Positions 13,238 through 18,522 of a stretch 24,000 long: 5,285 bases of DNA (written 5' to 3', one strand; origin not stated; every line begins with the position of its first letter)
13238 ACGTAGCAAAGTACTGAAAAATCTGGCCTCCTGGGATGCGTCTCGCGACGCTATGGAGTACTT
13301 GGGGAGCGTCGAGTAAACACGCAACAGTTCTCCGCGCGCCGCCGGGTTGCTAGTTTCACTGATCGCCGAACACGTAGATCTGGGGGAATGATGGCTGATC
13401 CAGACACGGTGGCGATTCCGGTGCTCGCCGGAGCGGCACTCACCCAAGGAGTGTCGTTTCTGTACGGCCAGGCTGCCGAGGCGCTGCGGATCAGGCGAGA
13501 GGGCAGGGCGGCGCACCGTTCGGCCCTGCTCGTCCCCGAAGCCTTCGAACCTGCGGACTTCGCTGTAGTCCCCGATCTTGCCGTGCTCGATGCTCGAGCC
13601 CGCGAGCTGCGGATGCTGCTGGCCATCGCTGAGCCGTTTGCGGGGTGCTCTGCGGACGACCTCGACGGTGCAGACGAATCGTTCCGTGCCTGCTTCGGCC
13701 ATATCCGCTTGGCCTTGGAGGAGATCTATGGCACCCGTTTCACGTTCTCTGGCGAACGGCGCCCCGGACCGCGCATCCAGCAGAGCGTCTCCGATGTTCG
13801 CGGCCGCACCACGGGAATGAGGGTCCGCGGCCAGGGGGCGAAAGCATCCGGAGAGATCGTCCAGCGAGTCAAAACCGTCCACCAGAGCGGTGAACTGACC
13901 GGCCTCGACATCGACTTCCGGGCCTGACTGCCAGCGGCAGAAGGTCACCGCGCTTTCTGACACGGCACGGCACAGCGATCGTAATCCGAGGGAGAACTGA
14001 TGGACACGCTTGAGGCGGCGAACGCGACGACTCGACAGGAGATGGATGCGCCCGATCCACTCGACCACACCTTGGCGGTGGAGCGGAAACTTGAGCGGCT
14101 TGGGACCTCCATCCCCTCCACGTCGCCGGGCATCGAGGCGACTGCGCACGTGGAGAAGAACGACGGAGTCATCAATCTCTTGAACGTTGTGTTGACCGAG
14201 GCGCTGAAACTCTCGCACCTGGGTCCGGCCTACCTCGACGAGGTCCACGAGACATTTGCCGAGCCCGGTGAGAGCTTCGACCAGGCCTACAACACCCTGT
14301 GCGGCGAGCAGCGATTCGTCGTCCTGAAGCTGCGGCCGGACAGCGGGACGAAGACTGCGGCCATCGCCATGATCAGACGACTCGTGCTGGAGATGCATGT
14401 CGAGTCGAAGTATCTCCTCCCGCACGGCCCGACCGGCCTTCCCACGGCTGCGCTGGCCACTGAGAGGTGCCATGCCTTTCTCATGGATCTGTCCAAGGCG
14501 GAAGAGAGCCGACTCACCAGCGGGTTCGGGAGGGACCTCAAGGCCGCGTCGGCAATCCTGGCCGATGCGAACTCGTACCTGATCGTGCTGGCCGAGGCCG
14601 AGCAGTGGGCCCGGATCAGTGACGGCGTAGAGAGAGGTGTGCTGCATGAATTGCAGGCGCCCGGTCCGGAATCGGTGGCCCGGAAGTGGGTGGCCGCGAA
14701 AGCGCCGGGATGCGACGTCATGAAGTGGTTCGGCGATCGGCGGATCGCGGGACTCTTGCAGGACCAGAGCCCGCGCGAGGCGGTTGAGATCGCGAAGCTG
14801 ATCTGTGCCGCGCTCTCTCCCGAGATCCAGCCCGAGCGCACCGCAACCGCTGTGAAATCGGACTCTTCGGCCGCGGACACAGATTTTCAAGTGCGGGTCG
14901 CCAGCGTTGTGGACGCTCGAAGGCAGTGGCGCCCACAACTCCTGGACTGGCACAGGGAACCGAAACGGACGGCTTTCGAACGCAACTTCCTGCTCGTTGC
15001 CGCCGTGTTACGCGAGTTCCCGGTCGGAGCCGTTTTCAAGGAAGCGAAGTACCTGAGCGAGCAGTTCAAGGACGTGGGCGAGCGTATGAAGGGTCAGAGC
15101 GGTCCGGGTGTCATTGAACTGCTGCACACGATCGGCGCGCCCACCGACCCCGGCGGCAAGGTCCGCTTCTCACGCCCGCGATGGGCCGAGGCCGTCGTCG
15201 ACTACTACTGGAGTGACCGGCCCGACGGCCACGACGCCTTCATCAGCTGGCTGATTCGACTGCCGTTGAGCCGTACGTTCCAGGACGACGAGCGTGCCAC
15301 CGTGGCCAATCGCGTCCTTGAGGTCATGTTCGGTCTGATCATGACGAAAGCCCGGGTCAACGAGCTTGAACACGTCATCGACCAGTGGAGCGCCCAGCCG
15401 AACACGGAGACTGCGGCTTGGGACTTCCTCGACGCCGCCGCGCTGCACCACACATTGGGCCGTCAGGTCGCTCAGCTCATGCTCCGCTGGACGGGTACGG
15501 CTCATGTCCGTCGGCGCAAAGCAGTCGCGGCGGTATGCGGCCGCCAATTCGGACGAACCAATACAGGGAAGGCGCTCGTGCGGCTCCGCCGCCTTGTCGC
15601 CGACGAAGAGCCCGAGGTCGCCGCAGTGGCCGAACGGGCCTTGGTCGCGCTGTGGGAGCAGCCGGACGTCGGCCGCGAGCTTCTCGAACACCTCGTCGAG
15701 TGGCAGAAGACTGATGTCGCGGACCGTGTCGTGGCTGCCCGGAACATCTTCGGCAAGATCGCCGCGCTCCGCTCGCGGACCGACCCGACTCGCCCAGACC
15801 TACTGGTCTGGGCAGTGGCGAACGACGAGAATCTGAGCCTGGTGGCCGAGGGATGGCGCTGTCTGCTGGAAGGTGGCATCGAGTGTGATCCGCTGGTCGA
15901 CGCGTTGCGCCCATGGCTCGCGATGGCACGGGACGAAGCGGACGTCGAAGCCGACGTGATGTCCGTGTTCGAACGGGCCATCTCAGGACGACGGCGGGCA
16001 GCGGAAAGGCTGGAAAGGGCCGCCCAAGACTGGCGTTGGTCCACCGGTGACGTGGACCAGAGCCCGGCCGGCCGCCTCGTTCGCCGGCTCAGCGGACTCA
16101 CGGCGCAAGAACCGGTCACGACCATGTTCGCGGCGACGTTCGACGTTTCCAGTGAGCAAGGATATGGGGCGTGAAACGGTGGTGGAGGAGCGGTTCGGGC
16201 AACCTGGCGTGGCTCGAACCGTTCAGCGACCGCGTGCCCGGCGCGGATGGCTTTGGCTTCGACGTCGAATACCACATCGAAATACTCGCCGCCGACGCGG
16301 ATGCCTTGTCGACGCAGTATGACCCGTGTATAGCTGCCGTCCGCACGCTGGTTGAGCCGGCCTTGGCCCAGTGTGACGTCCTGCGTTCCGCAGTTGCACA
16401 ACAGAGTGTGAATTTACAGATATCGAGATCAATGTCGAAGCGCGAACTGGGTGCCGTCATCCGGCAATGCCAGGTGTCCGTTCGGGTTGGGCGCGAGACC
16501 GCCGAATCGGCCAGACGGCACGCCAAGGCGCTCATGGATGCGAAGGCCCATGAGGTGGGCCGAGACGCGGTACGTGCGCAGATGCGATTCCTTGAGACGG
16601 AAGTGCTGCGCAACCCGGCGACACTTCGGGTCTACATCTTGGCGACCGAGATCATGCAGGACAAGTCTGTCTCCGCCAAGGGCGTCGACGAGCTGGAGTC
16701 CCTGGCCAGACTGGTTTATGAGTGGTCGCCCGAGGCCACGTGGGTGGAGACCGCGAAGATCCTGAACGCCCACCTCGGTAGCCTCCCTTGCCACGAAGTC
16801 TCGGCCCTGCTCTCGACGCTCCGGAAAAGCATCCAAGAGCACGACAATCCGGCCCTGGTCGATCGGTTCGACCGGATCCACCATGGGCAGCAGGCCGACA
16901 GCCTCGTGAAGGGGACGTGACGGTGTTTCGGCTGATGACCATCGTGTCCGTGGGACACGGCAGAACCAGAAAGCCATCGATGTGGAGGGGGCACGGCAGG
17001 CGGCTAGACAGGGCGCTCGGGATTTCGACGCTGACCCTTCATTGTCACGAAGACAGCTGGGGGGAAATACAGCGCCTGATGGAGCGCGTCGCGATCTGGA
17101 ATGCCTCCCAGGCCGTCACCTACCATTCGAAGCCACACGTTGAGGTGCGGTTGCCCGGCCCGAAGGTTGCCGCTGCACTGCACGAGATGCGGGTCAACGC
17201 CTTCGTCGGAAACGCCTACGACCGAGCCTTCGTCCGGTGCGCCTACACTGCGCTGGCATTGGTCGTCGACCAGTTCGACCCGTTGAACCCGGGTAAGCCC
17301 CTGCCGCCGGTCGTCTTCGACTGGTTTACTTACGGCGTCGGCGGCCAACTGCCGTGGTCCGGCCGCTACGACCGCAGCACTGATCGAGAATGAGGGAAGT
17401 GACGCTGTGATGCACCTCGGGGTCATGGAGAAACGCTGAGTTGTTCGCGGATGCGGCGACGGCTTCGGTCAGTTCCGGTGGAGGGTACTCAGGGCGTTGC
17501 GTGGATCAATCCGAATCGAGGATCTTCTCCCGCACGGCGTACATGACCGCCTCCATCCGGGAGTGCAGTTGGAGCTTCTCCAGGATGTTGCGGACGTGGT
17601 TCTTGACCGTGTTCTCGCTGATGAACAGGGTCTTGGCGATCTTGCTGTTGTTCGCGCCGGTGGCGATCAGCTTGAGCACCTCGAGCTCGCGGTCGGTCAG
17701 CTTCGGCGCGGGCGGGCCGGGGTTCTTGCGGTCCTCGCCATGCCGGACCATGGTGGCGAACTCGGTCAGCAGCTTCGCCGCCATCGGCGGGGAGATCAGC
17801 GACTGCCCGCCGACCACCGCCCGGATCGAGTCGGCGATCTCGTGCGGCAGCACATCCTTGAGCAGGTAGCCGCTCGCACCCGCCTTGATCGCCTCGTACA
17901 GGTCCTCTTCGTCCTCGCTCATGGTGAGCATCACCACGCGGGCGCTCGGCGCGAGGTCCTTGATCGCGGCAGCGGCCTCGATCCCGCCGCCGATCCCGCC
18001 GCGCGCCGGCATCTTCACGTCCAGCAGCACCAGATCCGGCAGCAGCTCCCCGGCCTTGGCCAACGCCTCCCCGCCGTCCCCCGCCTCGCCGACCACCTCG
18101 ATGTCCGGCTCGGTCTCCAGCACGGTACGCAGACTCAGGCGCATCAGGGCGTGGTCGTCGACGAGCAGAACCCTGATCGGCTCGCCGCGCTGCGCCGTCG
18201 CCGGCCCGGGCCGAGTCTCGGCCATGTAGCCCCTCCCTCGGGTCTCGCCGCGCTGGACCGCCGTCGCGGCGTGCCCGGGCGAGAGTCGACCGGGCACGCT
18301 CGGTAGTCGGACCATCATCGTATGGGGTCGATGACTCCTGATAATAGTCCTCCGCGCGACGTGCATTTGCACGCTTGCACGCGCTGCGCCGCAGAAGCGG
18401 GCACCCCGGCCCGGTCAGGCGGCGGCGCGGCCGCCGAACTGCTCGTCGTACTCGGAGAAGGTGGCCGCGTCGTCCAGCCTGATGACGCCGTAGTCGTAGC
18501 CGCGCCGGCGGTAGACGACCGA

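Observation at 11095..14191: One short repeat motif on the C-termini of two different effector-type proteins and on the N-terminus of the adjacent STAND-like protein: an amyloid/prion-like signalling layout with two executioners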

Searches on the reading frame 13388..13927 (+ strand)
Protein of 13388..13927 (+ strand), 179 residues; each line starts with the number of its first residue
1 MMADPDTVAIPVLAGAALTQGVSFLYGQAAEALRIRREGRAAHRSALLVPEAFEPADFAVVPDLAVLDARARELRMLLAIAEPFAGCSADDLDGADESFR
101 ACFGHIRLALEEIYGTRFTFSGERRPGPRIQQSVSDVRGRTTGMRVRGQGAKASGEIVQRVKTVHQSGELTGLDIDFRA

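Call 3: search_protein_families(library=pfam, proteins=[window:13388-13927:+], max_evalue=0.1)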
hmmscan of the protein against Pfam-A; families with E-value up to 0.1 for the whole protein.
window:13388-13927:+ (179 aa): 0 families

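Call 8: search_protein_families(library=ncbifam, proteins=[window:13388-13927:+], max_evalue=0.1)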
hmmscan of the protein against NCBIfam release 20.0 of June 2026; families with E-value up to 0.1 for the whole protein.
window:13388-13927:+ (179 aa): 0 families

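Call 9: search_protein_families(library=padloc, proteins=[window:13388-13927:+], max_evalue=0.1)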
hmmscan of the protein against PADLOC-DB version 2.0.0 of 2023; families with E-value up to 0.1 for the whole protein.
window:13388-13927:+ (179 aa): 0 families

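Call 14: find_homologous_proteins(query=window:13388-13924:+, max_evalue=0.001)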
Query window:13388-13924:+ (179 aa): 21 proteins with E <= 0.001 among 611 candidates.
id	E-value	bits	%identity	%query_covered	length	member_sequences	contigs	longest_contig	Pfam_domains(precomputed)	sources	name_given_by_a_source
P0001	1.2e-108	378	100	99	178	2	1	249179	-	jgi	-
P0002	2.1e-78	280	75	99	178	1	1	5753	-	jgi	jgi:hypothetical protein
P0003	3.3e-72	260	67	99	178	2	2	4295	-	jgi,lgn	-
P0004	1.4e-71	257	68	99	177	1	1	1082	-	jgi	jgi:hypothetical protein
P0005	2.7e-71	257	66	99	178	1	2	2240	-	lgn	-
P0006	1.6e-69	251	66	99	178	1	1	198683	-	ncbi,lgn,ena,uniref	ncbi:hypothetical protein ABH926_007203 [Catenulispora sp. GP43]|uniref:hypothetical protein n=1 Tax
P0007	3.1e-69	250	67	98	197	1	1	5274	-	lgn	-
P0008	1.5e-68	248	66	99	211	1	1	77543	-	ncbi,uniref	ncbi:hypothetical protein ABH935_009176 [Catenulispora sp. GAS73]|uniref:hypothetical protein n=1 Ta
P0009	2.9e-68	247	64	99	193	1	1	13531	-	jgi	jgi:hypothetical protein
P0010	1.6e-67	244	66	99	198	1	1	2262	-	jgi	-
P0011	1.1e-66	242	65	99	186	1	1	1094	-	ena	-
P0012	1.5e-63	231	63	99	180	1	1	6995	-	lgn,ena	-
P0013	2.4e-62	227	62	99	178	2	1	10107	-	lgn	-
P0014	9.5e-62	226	62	99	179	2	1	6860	-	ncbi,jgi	-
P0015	1.3e-59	219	63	99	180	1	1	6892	-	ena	-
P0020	1.1e-24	105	42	96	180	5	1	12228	-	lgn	-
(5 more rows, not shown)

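Call 17: find_encoding_contigs(protein=P0006, flank=10000, max_places=3)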
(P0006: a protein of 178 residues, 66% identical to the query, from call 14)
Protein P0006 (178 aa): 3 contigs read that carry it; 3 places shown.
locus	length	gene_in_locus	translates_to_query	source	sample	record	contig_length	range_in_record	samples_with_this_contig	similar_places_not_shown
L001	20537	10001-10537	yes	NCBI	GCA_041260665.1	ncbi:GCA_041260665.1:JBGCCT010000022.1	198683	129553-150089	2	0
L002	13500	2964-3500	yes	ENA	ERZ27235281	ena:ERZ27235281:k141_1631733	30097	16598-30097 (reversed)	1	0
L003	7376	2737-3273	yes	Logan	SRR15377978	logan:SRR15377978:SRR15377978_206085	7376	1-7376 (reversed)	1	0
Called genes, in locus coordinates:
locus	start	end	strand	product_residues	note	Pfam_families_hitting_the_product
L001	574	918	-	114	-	PF13560:HTH_31 (weak), PF01381:HTH_3 (weak)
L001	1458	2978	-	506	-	PF14690:Zn_ribbon_ISL3, PF01610:DDE_Tnp_ISL3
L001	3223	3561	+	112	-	-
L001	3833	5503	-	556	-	PF05598:DUF772, PF01609:DDE_Tnp_1 (weak), PF13751:DDE_Tnp_1_6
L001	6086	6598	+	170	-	-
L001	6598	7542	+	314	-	PF07638:Sigma70_ECF, PF04542:Sigma70_r2, PF04545:Sigma70_r4, PF08281:Sigma70_r4_2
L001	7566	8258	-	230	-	PF13676:TIR_2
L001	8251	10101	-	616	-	PF12844:HTH_19 (faint), PF13560:HTH_31, PF01381:HTH_3 (weak), PF13560:HTH_31 (weak)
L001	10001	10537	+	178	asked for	-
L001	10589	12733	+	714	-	-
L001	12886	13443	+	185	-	-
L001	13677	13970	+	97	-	-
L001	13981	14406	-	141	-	-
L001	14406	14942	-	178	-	PF00872:Transposase_mut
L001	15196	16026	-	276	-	PF13359:DDE_Tnp_4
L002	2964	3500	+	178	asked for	-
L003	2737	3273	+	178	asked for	-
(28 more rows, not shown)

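Call 18: find_encoding_contigs(protein=P0008, flank=10000, max_places=3)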
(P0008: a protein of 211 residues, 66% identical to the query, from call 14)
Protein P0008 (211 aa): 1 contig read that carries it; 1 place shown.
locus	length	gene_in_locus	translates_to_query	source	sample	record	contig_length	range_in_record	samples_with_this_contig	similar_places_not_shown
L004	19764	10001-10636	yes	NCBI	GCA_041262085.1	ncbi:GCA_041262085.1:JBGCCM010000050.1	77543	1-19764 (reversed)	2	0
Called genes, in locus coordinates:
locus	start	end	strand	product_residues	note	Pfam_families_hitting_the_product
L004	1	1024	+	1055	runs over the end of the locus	PF17678:Glyco_hydro_92N, PF07971:Glyco_hydro_92, PF00652:Ricin_B_lectin, PF14200:RicinB_lectin_2, PF00652:Ricin_B_lectin, PF14200:RicinB_lectin_2 (weak), PF24562:CysR_MRC2_N (weak), PF14200:RicinB_lectin_2, +1 more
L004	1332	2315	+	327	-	PF00356:LacI, PF00532:Peripla_BP_1, PF13407:Peripla_BP_4 (weak), PF13377:Peripla_BP_3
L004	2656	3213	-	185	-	PF00583:Acetyltransf_1, PF13508:Acetyltransf_7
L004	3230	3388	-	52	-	-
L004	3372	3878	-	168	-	PF00392:GntR, PF07702:UTRA (faint)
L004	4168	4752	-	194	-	PF14200:RicinB_lectin_2, PF00652:Ricin_B_lectin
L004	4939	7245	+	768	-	PF13424:TPR_12 (faint)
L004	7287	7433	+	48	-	-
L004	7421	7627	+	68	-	-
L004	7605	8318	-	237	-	PF13676:TIR_2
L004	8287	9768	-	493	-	PF01381:HTH_3 (weak), PF12844:HTH_19 (faint), PF13413:HTH_25 (faint), PF13560:HTH_31, PF01381:HTH_3, PF13560:HTH_31 (weak)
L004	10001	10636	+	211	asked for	-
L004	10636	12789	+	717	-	-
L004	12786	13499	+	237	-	-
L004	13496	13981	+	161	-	-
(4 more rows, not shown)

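Call 19: find_encoding_contigs(protein=P0020, flank=10000, max_places=3)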
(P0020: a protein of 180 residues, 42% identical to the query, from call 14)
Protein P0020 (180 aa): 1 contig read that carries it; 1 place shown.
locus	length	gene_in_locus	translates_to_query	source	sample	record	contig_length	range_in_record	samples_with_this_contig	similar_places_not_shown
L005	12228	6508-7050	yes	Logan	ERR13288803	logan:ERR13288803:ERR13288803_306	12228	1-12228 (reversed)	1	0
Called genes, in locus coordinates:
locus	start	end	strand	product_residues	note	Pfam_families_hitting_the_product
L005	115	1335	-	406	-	PF14659:Phage_int_SAM_3, PF00589:Phage_integrase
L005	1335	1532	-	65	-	PF12728:HTH_17 (weak)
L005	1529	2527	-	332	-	PF20199:RepSA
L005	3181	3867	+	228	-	-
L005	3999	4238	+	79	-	-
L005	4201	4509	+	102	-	-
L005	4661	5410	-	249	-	PF01936:NYN (faint)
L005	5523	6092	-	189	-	PF21962:DUF6924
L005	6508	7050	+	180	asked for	-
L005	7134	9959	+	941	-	-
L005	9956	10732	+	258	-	-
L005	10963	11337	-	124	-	PF00392:GntR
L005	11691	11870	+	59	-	-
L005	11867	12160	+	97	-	-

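Call 48: predict_structure(alignment_id=A1)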
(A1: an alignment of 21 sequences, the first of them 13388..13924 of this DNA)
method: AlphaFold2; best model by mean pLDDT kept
length: 179 residues; sequences in the alignment: 21
mean_pLDDT: 68.2   pTM: 0.65
mean pLDDT of the five models: 68.2, 67.4, 66.6, 64.6, 63.9
residues with pLDDT >= 90: 26; 70-90: 77; 50-70: 22; < 50: 54
segments of 3 or more residues with pLDDT < 50: 1-5, 129-165, 168-179
pLDDT, mean of each block of 10 residues (from residue 1): 52 77 89 85 63 71 88 94 83 81 90 85 63 37 39 37 47 43
secondary structure, 60 per line:
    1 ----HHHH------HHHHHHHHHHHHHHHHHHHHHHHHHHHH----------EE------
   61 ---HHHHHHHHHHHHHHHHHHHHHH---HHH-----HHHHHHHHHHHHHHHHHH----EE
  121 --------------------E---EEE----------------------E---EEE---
elements in order: H5-8 H15-42 H64-85 H97-114 E145-147 E174-176

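Call 54: fold_search(model_id=the predicted structure, library=pdb)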
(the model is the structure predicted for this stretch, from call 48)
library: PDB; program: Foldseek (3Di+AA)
matches with E <= 10: 38; with E <= 0.001: 0
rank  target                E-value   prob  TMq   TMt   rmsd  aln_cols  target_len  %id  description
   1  9k9m_A                7.4e-01  0.09  0.20  0.17  13.4       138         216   14  X-ray structure of FBB18 from Chlamydomonas reinhardtii. (released 2025-04-02)
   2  2fen_D                1.1e+00  0.11  0.22  0.12  18.0       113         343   13  3-carboxy-cis,cis-muconate lactonizing enzyme from Agrobacterium radiobacter S2 (released 2006-10-31)
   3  5utz_I                1.5e+00  0.05  0.17  0.23  15.4       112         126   15  Human IL-2/Fab complex (released 2018-07-11)
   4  2fel_E                1.9e+00  0.06  0.19  0.11  18.1       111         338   12  3-carboxy-cis,cis-muconate lactonizing enzyme from Agrobacterium radiobacter S2 (released 2006-10-31)
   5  3f7c                  2.0e+00  0.06  0.21  0.20  14.8       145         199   12  Crystal structure of a duf416 family protein (maqu_0942) from marinobacter aquaeolei vt8 at 2.00 A resolution (released 2008-11-25)
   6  2fel_A                2.3e+00  0.07  0.22  0.12  17.9       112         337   12  3-carboxy-cis,cis-muconate lactonizing enzyme from Agrobacterium radiobacter S2 (released 2006-10-31)
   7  2fel_B                2.8e+00  0.06  0.22  0.12  18.3       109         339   12  3-carboxy-cis,cis-muconate lactonizing enzyme from Agrobacterium radiobacter S2 (released 2006-10-31)
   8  4jkr_F                3.0e+00  0.04  0.21  0.10   8.5       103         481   13  Crystal Structure of E. coli RNA Polymerase in complex with ppGpp (released 2013-05-15)
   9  4flc_D                3.0e+00  0.03  0.17  0.09  12.6       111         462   14  Structural and Biochemical Characterization of Human Adenylosuccinate Lyase (ADSL) and the R303C ADSL Deficiency Assoc (released 2012-08-01)
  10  6drf_MODEL_1_A        3.2e+00  0.02  0.16  0.19  13.6       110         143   15  Structure of human Retinal Degeneration 3(RD3) Protein (released 2019-02-06)
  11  2fen_A                3.8e+00  0.04  0.21  0.12  12.1       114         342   10  3-carboxy-cis,cis-muconate lactonizing enzyme from Agrobacterium radiobacter S2 (released 2006-10-31)
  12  2fen_K                3.8e+00  0.03  0.19  0.11  18.3       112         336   15  3-carboxy-cis,cis-muconate lactonizing enzyme from Agrobacterium radiobacter S2 (released 2006-10-31)
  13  2fen_C                4.3e+00  0.04  0.21  0.12  17.9       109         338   13  3-carboxy-cis,cis-muconate lactonizing enzyme from Agrobacterium radiobacter S2 (released 2006-10-31)
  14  6ien_A                4.6e+00  0.03  0.20  0.11  13.1       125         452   12  Substrate/product bound Argininosuccinate lyase from Mycobacterium tuberculosis (released 2019-02-20)
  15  2px9_MODEL_1_A        4.9e+00  0.02  0.15  0.14  11.5        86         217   12  The intrinsic affinity between E2 and the Cys domain of E1 in Ubiquitin-like modifications (released 2007-07-24)
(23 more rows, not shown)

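Call 56: search_solved_structures(query=A1, max_evalue=10)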
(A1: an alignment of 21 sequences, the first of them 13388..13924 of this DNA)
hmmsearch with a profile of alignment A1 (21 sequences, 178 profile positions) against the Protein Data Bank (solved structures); distinct sequences matched with E-value up to 10: 1.
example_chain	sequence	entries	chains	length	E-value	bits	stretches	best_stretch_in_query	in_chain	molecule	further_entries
3s84_A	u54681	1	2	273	0.25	14.3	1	36-141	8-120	Apolipoprotein A-IV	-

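Call 84: search_protein_families(library=pfam, alignment_id=A1, max_evalue=5)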
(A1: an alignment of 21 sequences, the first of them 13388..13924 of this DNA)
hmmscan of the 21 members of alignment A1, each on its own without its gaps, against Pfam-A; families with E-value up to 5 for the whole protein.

A. member 1, window:13388-13924:+ (179 aa): 0 families

B. families by the number of members that match (of 21 scanned): 5 families
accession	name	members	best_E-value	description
PF25587.1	Rv2743c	4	0.00095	Rv2743c family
PF13093.11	FTA4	2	0.0071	Kinetochore complex Fta4 of Sim4 subunit, or CENP-50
PF07306.16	DUF1455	1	0.099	Protein of unknown function (DUF1455)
PF24886.1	DUF7740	1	0.11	Domain of unknown function (DUF7740)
PF14894.11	Lsm_C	1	0.14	Lsm C-terminal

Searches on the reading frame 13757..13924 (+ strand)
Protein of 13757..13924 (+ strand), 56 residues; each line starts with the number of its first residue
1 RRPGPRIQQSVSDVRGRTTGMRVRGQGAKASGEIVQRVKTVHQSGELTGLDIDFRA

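Call 72: search_solved_structures(query=A4, max_evalue=10, show_alignments=3)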
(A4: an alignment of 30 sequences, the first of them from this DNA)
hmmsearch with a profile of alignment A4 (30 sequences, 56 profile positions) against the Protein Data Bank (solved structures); distinct sequences matched with E-value up to 10: 1.
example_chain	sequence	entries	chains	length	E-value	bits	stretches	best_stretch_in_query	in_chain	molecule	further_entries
7e42_A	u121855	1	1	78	1.3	12.5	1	7-30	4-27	Acyl carrier protein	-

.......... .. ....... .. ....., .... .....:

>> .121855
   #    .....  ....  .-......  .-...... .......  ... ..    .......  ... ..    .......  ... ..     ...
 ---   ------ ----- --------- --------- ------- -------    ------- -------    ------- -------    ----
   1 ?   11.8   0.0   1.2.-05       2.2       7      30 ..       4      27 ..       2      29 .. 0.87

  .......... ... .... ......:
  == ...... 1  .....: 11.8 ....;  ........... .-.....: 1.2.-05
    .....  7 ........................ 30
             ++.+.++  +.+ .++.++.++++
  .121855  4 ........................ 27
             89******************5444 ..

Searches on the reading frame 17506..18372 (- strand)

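Call 82: search_protein_families(library=pfam, proteins=[window:17506-18372:-], max_evalue=0.001)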
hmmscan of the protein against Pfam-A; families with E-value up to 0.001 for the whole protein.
window:17506-18372:- (288 aa): 5 families
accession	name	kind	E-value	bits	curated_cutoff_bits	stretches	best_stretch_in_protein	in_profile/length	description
PF00072.30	Response_reg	-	4.2e-24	85.3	30.2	1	68-183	1-110/111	Response regulator receiver domain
PF00196.25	GerE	-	9.4e-22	76.9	23.5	1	224-279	2-57/57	Bacterial regulatory proteins, luxR family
PF13384.12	HTH_23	-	0.0002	21.5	24.6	1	228-262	6-40/50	Homeodomain-like domain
PF04967.18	HTH_10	-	0.00071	19.8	23.1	0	240-267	24-51/53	HTH DNA binding domain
PF04545.22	Sigma70_r4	-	0.00083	19.3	24.1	0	224-268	4-49/50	Sigma-70, region 4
